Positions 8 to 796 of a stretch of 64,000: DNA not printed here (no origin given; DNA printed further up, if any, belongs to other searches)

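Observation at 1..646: Partial gene for an HExxH membrane metallopeptidase-like protein with a long Glu-Pro repeat linker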

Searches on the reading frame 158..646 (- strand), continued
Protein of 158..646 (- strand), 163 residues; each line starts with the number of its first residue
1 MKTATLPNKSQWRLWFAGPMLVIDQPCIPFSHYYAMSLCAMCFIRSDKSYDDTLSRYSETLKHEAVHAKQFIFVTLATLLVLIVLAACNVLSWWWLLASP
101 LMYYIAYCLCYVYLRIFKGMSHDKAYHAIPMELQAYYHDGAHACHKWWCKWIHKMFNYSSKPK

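Call 48: fold_search(model_id=the predicted structure, library=pdb)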
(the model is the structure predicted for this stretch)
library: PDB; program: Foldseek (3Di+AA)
matches with E <= 10: 21; with E <= 0.001: 0
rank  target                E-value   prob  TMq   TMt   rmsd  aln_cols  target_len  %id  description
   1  8exq_A                3.6e+00  0.09  0.26  0.10  11.0       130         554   11  Cryo-EM structure of S. aureus BlaR1 with C1 symmetry (released 2023-01-11)
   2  7v9n                  5.3e+00  0.16  0.21  0.04   3.3        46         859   24  Crystal structure of the lanthipeptide zinc-metallopeptidase EryP from saccharopolyspora erythraea in closed state (released 2022-05-11)
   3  8qz1_A                6.6e+00  0.05  0.18  0.12  13.4       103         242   11  Crystal structure of human two pore domain potassium ion channel TREK-2 (K2P10.1) in complex with a nanobody (Nb58) (released 2024-05-29)
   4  8exs_A                7.0e+00  0.14  0.28  0.09   4.4        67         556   15  Cryo-EM structure of S. aureus BlaR1 F284A mutant (released 2023-01-11)
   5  7v9p_A                7.0e+00  0.14  0.21  0.04   3.3        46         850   24  Crystal structure of the lanthipeptide zinc-metallopeptidase EryP from saccharopolyspora erythraea in intermediate sta (released 2022-05-11)
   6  4z7i_B                7.8e+00  0.07  0.23  0.06   6.7       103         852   12  Crystal structure of insulin regulated aminopeptidase in complex with ligand (released 2015-08-26)
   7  6v3c_A                7.8e+00  0.04  0.21  0.15  10.3       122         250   13  K2P2.1(TREK-1)I110D:Ru360 bound channel structure (released 2020-02-26)
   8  7zyf_A                8.3e+00  0.08  0.24  0.06   4.6       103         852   12  Insulin regulated aminopeptidase (IRAP) in complex with a nanomolar alpha hydroxy beta amino acid based inhibitor. (released 2022-07-20)
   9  6ydx_B                8.3e+00  0.08  0.24  0.06   4.7       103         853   12  Insulin-regulated aminopeptidase complexed with a macrocyclic peptidic inhibitor (released 2020-07-22)
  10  6w86_B                8.3e+00  0.06  0.22  0.15   9.8       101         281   13  K2P2.1 (TREK-1):ML335 complex, 100 mM K+ (released 2021-01-27)
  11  3hin_B                8.3e+00  0.04  0.12  0.09   7.3        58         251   14  CRYSTAL STRUCTURE OF putative enoyl-CoA hydratase from Rhodopseudomonas palustris CGA009 (released 2009-06-02)
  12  6v3c_B                8.3e+00  0.04  0.23  0.16  12.6       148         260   12  K2P2.1(TREK-1)I110D:Ru360 bound channel structure (released 2020-02-26)
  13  7nsk_A                9.2e+00  0.04  0.25  0.06  13.6       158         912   11  Endoplasmic reticulum aminopeptidase 2 complexed with a hydroxamic ligand (released 2022-06-22)
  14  4xdj_B                9.2e+00  0.04  0.21  0.16  10.6       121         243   12  Crystal structure of human two pore domain potassium ion channel TREK2 (K2P10.1) in an alternate conformation (FORM 2) (released 2015-03-18)
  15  8cgp_A                9.7e+00  0.07  0.23  0.06   5.1       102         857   13  Insulin regulated aminopeptidase (IRAP) in complex with an allosteric aryl sulfonamide inhibitor (released 2024-01-31)
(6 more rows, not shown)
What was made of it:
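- On Peptidase M56 (BlaR1): Foldseek against 8exq_A gives E = 3.6 (call 48).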

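Call 49: search_dna_similar(query=P0101, collection=phages, mode=protein, max_evalue=0.001, max_rows=30)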
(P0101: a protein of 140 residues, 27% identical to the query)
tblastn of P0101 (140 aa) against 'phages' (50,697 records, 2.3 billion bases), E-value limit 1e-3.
Records with a match: 23; places in all: 23; records where one place covers at least 80% of the query: 7.
Best place of each record, by identity: <60% 23.
By first word of the organism name: Riemerella 8; Bacteroides 6; uncultured 4; Bacteriophage 3; phage 1; Phage 1.
By host as written in the record: - 9; Riemerella sp. 4; Bacteroides uniformis DA183 2; Riemerella anatipestifer 2; Bacteroides salyersiae BSC162 1; Riemerella anatipestifer RAf1 1; Riemerella anatipestifer RA21 1; Bacteroides uniformis DA730 1; and 2 more.
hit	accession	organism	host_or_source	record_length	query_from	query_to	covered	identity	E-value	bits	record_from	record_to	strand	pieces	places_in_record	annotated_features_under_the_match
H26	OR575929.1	phage csAssE-Sib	human gut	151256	1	136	97%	33.3%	7e-14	72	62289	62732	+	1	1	periplasmic metallopeptidase | hypothetical protein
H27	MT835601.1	Bacteriophage sp.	human fecal samples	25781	13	136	89%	29.1%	1e-8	57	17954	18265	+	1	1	record has no annotation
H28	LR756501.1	uncultured phage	metagenomic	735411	33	133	72%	34.3%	5e-6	50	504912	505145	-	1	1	record has no annotation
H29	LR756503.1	uncultured phage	metagenomic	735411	33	133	72%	34.3%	5e-6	50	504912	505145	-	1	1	record has no annotation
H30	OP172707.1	Bacteroides phage BS162P3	Bacteroides salyersiae BSC162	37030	13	133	86%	28.2%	4e-4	45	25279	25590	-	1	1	hypothetical protein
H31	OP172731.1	Bacteroides phage BU183P1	Bacteroides uniformis DA183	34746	13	133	86%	26.9%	2e-4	45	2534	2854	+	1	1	hypothetical protein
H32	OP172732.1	Bacteroides phage BU183P2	Bacteroides uniformis DA183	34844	13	133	86%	26.9%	2e-4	45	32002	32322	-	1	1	hypothetical protein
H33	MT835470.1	Bacteriophage sp.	human fecal samples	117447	30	132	74%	30.2%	9e-4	44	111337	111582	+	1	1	record has no annotation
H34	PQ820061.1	Riemerella phage PJL1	Riemerella sp.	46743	11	118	77%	28.7%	2e-4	45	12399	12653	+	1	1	hypothetical protein (x2)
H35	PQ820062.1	Riemerella phage PJX6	Riemerella sp.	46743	11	118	77%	28.7%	2e-4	45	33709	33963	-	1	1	hypothetical protein (x2)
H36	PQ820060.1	Riemerella phage PJR4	Riemerella sp.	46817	11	118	77%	28.7%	2e-4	45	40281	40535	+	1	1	hypothetical protein (x2)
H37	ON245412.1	Phage vB_RanS_PJN03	sewage water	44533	9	118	79%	27.3%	2e-4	45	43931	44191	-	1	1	hypothetical protein (x2)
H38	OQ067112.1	Riemerella phage vB_RanS_CRP2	Riemerella anatipestifer RAf1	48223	9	118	79%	27.3%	3e-4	45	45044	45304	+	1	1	hypothetical protein (x2)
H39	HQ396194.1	Riemerella phage RAP44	Riemerella anatipestifer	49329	9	118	79%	27.3%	3e-4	45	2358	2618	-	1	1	hypothetical protein (x2)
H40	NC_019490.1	Riemerella phage RAP44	Riemerella anatipestifer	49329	9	118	79%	27.3%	3e-4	45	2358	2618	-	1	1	protease | hypothetical protein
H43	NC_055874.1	uncultured phage cr3_1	human feces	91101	15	135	86%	24.6%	3e-4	45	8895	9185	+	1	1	protease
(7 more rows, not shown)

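Call 50: search_dna_similar(query=P0003, collection=phages, mode=protein, max_evalue=0.001, max_rows=30)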
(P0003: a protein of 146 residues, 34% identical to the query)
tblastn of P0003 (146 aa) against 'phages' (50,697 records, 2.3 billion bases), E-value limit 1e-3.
Records with a match: 88; places in all: 88; records where one place covers at least 80% of the query: 86.
Best place of each record, by identity: <60% 88.
By first word of the organism name: Phocaeicola 24; Riemerella 17; uncultured 17; Bacteroides 10; CrAssphage 7; Bacteriophage 6; Parabacteroides 2; Shigella 1; Phage 1; OM05-12 1; and 2 more.
By host as written in the record: - 31; Riemerella anatipestifer 6; Riemerella sp. 5; Phocaeicola dorei DA26 5; Phocaeicola massiliensis DA127 4; Phocaeicola vulgatus DA741 3; Phocaeicola vulgatus DA57 3; Phocaeicola vulgatus DA283 3; and 24 more.
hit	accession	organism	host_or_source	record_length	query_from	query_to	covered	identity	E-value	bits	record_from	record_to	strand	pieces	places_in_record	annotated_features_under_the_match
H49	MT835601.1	Bacteriophage sp.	human fecal samples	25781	3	142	96%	37.6%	2e-16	80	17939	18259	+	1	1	record has no annotation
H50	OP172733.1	Bacteroides phage BU241P1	Bacteroides uniformis DA241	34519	1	142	97%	35.2%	6e-16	79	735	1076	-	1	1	hypothetical protein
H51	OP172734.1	Bacteroides phage BU241P2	Bacteroides uniformis DA241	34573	1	142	97%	34.5%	1e-15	78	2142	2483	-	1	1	hypothetical protein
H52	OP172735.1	Bacteroides phage BU730P1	Bacteroides uniformis DA730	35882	1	142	97%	34.5%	2e-15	77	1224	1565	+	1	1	hypothetical protein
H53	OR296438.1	Bacteroides phage C2_18_80S2P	Bacteroides uniformis MB18-80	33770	1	142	97%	33.8%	6e-15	76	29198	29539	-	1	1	hypothetical protein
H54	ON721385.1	Bacteroides phage EMB2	Bacteroides uniformis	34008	1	142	97%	33.8%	2e-14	74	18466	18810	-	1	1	hypothetical protein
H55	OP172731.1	Bacteroides phage BU183P1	Bacteroides uniformis DA183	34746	1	142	97%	32.6%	7e-14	73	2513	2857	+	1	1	hypothetical protein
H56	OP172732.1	Bacteroides phage BU183P2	Bacteroides uniformis DA183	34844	1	142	97%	32.6%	7e-14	73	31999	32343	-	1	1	hypothetical protein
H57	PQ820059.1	Riemerella phage PJO17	Riemerella sp.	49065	1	134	92%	34.3%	4e-8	56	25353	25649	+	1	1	hypothetical protein (x2)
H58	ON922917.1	Riemerella phage vB_RanS_PT33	Riemerella anatipestifer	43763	1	134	92%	34.3%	5e-8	56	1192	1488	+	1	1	hypothetical protein (x2)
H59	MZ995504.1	Riemerella phage vB_RanS_PT03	Riemerella anatipestifer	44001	1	134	92%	34.3%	5e-8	56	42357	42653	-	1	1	hypothetical protein (x2)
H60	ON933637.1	Riemerella phage vB_RanS_PT15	Riemerella anatipestifer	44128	1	134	92%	34.3%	5e-8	56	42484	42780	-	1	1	hypothetical protein (x2)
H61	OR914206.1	Riemerella phage GRAP2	Riemerella anatipestifer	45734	1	134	92%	34.3%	5e-8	56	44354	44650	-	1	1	record has no annotation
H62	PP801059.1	Riemerella phage GRNRAP2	Riemerella anatipestifer 116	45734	1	134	92%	34.3%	5e-8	56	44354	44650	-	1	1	hypothetical protein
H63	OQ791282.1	Shigella phage Henu10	Shigella dysenteriae CMCC(B)51105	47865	1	134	92%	34.3%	5e-8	56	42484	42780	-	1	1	hypothetical protein (x2)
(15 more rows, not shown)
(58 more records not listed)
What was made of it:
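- Cultured-phage hosts are almost all Bacteroides, Phocaeicola, Parabacteroides or Riemerella (calls 49, 50).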

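Call 51: get_annotated_region(hit=H43, flank=4000)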
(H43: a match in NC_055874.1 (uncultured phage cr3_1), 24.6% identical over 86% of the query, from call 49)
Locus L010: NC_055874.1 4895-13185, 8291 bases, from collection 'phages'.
description: CrAssphage cr3_1, complete genome.
organism: uncultured phage cr3_1 (NCBI taxid 2772065)
taxonomy: Viruses; Duplodnaviria; Heunggongvirae; Uroviricota; Caudoviricetes; Crassvirales; Intestiviridae; Crudevirinae; Diorhovirus; Diorhovirus intestinalis
host: -; source: human feces; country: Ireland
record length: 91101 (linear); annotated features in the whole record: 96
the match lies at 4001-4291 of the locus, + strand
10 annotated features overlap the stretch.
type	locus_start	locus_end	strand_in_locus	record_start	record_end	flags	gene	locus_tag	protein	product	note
CDS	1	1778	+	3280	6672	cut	-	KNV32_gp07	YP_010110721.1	hypothetical protein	gp_19546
CDS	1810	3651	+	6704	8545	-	-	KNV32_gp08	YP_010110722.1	hypothetical protein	gp_19547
CDS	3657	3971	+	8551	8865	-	-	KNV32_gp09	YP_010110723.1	hypothetical protein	gp_19548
CDS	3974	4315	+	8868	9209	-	-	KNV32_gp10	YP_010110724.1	protease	gp_19549; putative zincin superfamily protease [crAssphage_NC_024711]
CDS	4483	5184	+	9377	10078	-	-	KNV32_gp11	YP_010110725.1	hypothetical protein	gp_19550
CDS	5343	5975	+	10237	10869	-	-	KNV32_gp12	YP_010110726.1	hypothetical protein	gp_19551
CDS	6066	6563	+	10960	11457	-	-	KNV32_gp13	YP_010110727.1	hypothetical protein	gp_19552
CDS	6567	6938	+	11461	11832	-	-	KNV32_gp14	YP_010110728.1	hypothetical protein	gp_19553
CDS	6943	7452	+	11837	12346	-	-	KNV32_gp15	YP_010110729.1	hypothetical protein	gp_19554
CDS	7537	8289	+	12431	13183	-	-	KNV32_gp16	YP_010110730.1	hypothetical protein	gp_19555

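Call 52: get_annotated_region(hit=H40, flank=4000)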
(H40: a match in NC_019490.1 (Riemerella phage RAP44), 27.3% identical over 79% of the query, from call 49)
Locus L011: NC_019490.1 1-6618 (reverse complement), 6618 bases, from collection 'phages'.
description: Riemerella phage RAP44, complete genome.
organism: Riemerella phage RAP44 (NCBI taxid 936152)
taxonomy: Viruses; Duplodnaviria; Heunggongvirae; Uroviricota; Caudoviricetes
host: Riemerella anatipestifer; source: -; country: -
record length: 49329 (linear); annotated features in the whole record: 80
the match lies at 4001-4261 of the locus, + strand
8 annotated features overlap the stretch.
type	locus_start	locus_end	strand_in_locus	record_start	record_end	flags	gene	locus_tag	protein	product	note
CDS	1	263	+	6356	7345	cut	-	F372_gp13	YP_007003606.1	tail protein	-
CDS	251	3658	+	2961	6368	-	-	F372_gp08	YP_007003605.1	tail protein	-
CDS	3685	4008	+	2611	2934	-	-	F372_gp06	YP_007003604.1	hypothetical protein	-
CDS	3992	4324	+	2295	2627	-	-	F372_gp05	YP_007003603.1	protease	-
CDS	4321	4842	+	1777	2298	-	-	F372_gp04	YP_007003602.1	holin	-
CDS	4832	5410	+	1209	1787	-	-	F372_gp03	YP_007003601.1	hypothetical protein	-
CDS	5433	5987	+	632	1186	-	-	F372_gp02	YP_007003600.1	endolysin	cell wall hydrolase/autolysin family protein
CDS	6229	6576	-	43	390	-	-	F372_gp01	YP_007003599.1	hypothetical protein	-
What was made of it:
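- Context: RAP44 has tail - hypothetical - protease - holin - hypothetical - endolysin (call 52). RAP44 has a separately annotated holin beside it (call 52).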

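Call 53: get_annotated_region(hit=H26, flank=4000)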
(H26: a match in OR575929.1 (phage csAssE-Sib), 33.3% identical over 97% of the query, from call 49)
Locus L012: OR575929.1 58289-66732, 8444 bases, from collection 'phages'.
description: Phage csAssE-Sib, complete genome.
organism: phage csAssE-Sib (NCBI taxid 3092639)
taxonomy: Viruses; Duplodnaviria; Heunggongvirae; Uroviricota; Caudoviricetes
host: -; source: human gut; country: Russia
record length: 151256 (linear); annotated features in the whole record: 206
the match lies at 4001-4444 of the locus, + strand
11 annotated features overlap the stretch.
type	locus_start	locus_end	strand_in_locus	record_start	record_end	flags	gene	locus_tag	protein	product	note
CDS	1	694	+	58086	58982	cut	-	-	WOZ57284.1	ring protein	Ring protein, Adaptor protein, Zinc finger C2H2 type domain signature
CDS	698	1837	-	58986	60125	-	-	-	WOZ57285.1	transposase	Transposase, IS605 OrfB family, RNA-guided DNA endonuclease TnpB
CDS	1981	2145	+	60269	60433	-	-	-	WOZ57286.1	hypothetical protein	-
CDS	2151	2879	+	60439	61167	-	-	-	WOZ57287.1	putative tail protein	Bacteroidetes-Associated Carbohydrate-binding protein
CDS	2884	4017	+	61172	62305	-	-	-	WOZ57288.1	hypothetical protein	-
CDS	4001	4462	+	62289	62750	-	-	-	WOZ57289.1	periplasmic metallopeptidase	effector, metallopeptidase, toxin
CDS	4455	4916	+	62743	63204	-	-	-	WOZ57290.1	hypothetical protein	-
CDS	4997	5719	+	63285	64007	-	-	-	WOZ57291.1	hypothetical protein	-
CDS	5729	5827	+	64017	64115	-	-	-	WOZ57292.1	hypothetical protein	-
CDS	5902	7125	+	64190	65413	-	-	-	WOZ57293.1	RNA-guided endonuclease TnpB family protein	Transposase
CDS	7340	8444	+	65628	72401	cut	-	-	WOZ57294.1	structural protein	Muzzle protein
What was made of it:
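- Records call it 'putative zincin superfamily protease' in crAss-like phage cr3_1, 'protease' in Riemerella phage RAP44 and 'periplasmic metallopeptidase' in csAssE-Sib (calls 51-53). One record calls a member 'periplasmic metallopeptidase' (call 53).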

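Call 62: find_related_loci(query=window:167-646:-, collection=viral_contigs, flank=10000)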
Query window:167-646:- (160 aa) in viral_contigs; peptide patterns used: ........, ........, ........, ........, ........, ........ (x = any residue, [..] = any of these).
9 stretches matched a pattern; 1 encode a relative of the query (tblastn E <= 1e-3); 1 distinct loci.
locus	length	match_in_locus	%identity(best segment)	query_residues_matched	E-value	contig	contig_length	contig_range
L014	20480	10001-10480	96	1-160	1e-104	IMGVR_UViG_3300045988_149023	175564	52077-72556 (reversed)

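Call 66: find_related_loci(query=A3, collection=viral_contigs, flank=5000)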
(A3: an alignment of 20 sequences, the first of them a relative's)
Query A3 (132 aa) in viral_contigs; peptide patterns used: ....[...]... (x = any residue, [..] = any of these).
600 stretches matched a pattern (row limit reached: there are more); 595 encode a relative of the query (tblastn E <= 1e-3); the best 80 are kept; 80 distinct loci.
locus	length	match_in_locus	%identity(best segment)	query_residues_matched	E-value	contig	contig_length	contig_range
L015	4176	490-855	51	1-132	5e-39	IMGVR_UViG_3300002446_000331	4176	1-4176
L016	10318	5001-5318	51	1-132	6e-35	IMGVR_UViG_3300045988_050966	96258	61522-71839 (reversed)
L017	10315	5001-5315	49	1-131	1e-32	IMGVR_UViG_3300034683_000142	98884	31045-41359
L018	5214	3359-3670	48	1-132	2e-32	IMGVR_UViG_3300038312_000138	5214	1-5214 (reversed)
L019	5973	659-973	48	1-131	2e-32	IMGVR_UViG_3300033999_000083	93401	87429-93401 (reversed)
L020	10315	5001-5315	48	1-132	4e-32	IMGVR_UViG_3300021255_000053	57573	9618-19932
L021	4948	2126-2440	48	1-132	4e-32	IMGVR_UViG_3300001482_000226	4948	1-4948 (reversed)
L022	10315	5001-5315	48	1-132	4e-32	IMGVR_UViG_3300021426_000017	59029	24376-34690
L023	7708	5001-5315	48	1-132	4e-32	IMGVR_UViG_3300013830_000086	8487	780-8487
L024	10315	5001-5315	44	1-132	8e-32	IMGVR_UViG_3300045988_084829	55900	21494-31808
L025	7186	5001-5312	47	1-132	2e-31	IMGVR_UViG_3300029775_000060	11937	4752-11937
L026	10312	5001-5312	50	1-131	3e-31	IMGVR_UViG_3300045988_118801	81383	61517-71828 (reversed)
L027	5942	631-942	45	1-131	6e-31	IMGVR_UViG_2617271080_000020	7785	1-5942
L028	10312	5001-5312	47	1-131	4e-31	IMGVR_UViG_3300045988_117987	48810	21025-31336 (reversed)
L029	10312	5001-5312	47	1-131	4e-31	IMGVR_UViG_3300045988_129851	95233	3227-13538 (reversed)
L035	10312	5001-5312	47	1-131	1e-30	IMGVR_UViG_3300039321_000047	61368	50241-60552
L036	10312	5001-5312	47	1-131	1e-30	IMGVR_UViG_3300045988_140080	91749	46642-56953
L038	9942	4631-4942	46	1-131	2e-30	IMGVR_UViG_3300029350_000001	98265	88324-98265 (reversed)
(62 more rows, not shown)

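Call 72: search_protein_families(library=phrogs, alignment_id=A4, max_evalue=0.00001)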
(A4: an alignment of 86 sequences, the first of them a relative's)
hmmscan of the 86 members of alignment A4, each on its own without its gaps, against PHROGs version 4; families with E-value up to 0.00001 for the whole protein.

A. member 1, L015:855-1037:+ (61 aa): 0 families

B. families by the number of members that match (of 86 scanned): 62 families (the first 25 are shown)
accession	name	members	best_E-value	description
phrog_35482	-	5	4.6e-64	-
phrog_19255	-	5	9.5e-63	-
phrog_181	-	3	5e-55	endolysin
phrog_28232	-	3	9.9e-54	-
phrog_14712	-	3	4.7e-42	chitinase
phrog_9506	-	3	1.2e-35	endolysin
phrog_4928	-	3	3.8e-34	-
phrog_196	-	3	3.3e-32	baseplate hub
phrog_26317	-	3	3.7e-27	-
phrog_317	-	3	9.8e-25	endolysin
phrog_13530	-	3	3e-23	-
phrog_1519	-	3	1.7e-21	endolysin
phrog_34417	-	3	1.8e-21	-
phrog_21656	-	3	4.3e-19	peptidase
phrog_6572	-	2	1.1e-72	ADP-ribosylglycohydrolase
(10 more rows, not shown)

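Call 73: search_protein_families(library=pfam, alignment_id=A4, max_evalue=0.0001)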
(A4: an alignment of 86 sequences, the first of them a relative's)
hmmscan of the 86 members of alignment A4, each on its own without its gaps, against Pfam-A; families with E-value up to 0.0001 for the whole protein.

A. member 1, L015:855-1037:+ (61 aa): 0 families

B. families by the number of members that match (of 86 scanned): 26 families (the first 25 are shown)
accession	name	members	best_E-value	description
PF00182.24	Glyco_hydro_19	3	1.8e-12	Chitinase class I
PF01464.25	SLT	3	9.1e-12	Transglycosylase SLT domain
PF03747.19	ADP_ribosyl_GH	2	2.2e-39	ADP-ribosylglycohydrolase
PF05133.19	SPP1_portal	1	4.6e-45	Phage portal protein, SPP1 Gp6-like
PF20186.3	DUF6549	1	5.5e-40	Family of unknown function (DUF6549)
PF03592.21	Terminase_2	1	4.4e-27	Terminase small subunit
PF20647.2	DUF6808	1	1.4e-25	Domain of unknown function (DUF6808)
PF03374.19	ANT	1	6.9e-25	Phage antirepressor protein KilAC domain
PF08291.16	Peptidase_M15_3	1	2.2e-21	Peptidase M15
PF04383.19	KilA-N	1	1.9e-20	KilA-N domain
PF07889.17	DUF1664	1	1.4e-16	Protein of unknown function (DUF1664)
PF23991.1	DUF7310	1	1.5e-15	Coiled-coil region of unknown function (DUF7310)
PF00589.27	Phage_integrase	1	1.9e-14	Phage integrase family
PF06419.17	COG6_N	1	2.5e-13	Conserved oligomeric complex COG6, N-terminal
PF05531.17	NPV_P10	1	1.1e-12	Nucleopolyhedrovirus P10 protein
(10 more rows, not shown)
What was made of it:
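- GH19, SLT, M15 and holin hits occur within three genes downstream in about 30 non-redundant viral loci (calls 72, 73).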
